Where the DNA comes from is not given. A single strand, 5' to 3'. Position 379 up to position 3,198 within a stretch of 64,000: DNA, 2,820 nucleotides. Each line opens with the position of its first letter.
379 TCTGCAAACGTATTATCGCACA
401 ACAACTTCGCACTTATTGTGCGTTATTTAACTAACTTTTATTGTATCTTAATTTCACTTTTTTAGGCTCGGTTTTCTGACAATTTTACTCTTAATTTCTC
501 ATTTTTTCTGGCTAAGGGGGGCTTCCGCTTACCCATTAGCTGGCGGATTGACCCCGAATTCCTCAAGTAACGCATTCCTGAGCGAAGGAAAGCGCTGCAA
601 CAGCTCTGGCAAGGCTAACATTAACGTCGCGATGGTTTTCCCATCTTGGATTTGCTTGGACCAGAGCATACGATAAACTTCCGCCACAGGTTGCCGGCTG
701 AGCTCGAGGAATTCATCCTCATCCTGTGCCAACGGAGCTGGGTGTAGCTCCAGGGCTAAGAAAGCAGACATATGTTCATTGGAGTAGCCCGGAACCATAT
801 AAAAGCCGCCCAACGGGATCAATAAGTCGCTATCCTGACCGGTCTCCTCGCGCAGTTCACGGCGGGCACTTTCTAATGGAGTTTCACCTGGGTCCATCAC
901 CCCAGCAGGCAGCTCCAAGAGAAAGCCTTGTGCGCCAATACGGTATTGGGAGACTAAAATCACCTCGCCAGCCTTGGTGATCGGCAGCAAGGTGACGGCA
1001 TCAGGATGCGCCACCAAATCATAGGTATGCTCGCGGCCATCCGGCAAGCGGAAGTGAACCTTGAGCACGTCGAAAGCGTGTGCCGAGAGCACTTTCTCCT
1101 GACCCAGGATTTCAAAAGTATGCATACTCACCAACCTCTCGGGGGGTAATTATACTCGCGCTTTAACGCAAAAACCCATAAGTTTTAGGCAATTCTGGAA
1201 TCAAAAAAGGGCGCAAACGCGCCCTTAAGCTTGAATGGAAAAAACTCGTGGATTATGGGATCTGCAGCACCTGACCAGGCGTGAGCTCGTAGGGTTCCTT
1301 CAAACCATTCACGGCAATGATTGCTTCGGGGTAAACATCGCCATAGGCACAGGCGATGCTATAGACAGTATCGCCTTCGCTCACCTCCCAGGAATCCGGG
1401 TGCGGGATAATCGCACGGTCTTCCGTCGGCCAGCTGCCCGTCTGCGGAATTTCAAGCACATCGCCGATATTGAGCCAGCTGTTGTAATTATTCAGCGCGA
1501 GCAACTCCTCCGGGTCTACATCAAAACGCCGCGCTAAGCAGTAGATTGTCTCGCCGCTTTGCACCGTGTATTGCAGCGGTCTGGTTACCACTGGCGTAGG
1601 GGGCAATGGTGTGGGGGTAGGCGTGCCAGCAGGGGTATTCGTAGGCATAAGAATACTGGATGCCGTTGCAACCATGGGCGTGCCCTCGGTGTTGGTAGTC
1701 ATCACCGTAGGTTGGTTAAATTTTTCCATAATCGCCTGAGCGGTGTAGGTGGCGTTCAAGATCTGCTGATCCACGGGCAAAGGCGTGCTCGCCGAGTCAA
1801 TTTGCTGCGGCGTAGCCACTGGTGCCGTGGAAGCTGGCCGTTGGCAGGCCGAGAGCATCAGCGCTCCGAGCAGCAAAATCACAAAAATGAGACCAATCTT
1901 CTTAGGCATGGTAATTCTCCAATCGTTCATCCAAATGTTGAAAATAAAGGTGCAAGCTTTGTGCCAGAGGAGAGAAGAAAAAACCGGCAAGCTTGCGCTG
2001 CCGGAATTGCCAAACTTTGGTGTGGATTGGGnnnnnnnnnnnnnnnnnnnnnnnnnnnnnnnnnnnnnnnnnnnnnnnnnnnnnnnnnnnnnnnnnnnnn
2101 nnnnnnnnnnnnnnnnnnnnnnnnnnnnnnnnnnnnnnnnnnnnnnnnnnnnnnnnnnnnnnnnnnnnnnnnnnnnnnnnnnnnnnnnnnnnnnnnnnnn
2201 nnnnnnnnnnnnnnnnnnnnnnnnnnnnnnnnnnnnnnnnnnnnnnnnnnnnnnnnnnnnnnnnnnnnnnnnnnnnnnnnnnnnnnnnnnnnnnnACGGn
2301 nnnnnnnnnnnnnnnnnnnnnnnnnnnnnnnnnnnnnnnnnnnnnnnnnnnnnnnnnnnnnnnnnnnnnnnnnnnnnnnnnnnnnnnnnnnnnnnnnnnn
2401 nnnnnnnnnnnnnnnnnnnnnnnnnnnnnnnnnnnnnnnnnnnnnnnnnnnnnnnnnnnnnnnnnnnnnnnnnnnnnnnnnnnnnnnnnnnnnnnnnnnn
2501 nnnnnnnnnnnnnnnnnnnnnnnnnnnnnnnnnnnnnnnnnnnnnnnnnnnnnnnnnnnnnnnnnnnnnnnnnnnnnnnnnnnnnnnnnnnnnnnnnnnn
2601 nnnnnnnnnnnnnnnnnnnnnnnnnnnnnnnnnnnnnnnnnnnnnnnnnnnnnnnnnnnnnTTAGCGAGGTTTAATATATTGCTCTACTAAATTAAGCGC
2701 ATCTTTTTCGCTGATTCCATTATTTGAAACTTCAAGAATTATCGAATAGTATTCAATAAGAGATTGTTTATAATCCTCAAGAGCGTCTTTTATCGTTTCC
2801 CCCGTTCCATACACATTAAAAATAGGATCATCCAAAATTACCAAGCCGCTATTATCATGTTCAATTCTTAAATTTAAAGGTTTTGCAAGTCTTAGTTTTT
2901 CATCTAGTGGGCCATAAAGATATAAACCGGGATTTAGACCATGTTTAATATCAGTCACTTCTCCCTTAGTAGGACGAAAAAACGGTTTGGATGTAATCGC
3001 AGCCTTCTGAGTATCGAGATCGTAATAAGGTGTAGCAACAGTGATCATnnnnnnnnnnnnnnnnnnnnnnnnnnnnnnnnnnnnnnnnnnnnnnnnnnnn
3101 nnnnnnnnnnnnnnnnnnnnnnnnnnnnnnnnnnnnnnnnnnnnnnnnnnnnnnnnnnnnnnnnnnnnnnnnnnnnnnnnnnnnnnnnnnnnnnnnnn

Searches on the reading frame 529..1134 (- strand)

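Call 6: search_protein_families(library=pfam, proteins=[window:529-1134:-], max_evalue=0.01)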
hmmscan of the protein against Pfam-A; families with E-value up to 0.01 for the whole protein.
window:529-1134:- (201 aa): 1 family
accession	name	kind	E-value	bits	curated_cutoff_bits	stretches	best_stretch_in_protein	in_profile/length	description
PF00293.34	NUDIX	-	9.1e-17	61.8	21.1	1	43-168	2-131/134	NUDIX domain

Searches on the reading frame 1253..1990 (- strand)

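Call 6: search_protein_families(library=pfam, proteins=[window:1253-1990:-], max_evalue=0.01)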
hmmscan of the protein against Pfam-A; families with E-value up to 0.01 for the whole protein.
window:1253-1990:- (245 aa): 3 families
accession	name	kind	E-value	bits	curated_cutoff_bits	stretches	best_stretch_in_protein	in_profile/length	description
PF01476.26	LysM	-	8.6e-22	77.3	20.9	2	203-245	3-43/43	LysM domain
PF23473.1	LysM3_LYK4_5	-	3.2e-06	27.6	29.3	0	139-169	3-33/48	LYK4/5 LysM3 domain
PF23472.1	LysM2_CERK1_LYK3_4_5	-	0.0053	17.1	27.4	0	202-245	9-54/56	LYK3/4/5 LysM2 domain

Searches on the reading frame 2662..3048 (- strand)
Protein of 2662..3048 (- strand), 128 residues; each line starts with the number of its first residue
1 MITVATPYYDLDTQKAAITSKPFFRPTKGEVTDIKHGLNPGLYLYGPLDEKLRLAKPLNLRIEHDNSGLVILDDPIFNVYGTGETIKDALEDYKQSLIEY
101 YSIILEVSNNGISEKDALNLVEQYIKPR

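Call 6: search_protein_families(library=pfam, proteins=[window:2662-3048:-], max_evalue=0.01)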
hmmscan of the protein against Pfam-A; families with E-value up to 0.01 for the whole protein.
window:2662-3048:- (128 aa): 0 families

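Call 32: search_protein_families(library=padloc, proteins=[window:2662-3048:-], max_evalue=0.01)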
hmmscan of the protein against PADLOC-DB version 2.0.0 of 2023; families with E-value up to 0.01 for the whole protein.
window:2662-3048:- (128 aa): 1 family
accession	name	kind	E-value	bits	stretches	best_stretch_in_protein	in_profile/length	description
PDLC02935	PRTase_III-A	-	0.0048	14.3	1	67-113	129-173/290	-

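Call 61: search_protein_families(library=ncbifam, proteins=[window:2662-3048:-], max_evalue=0.01)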
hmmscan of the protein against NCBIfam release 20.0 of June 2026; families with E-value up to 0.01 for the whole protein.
window:2662-3048:- (128 aa): 0 families
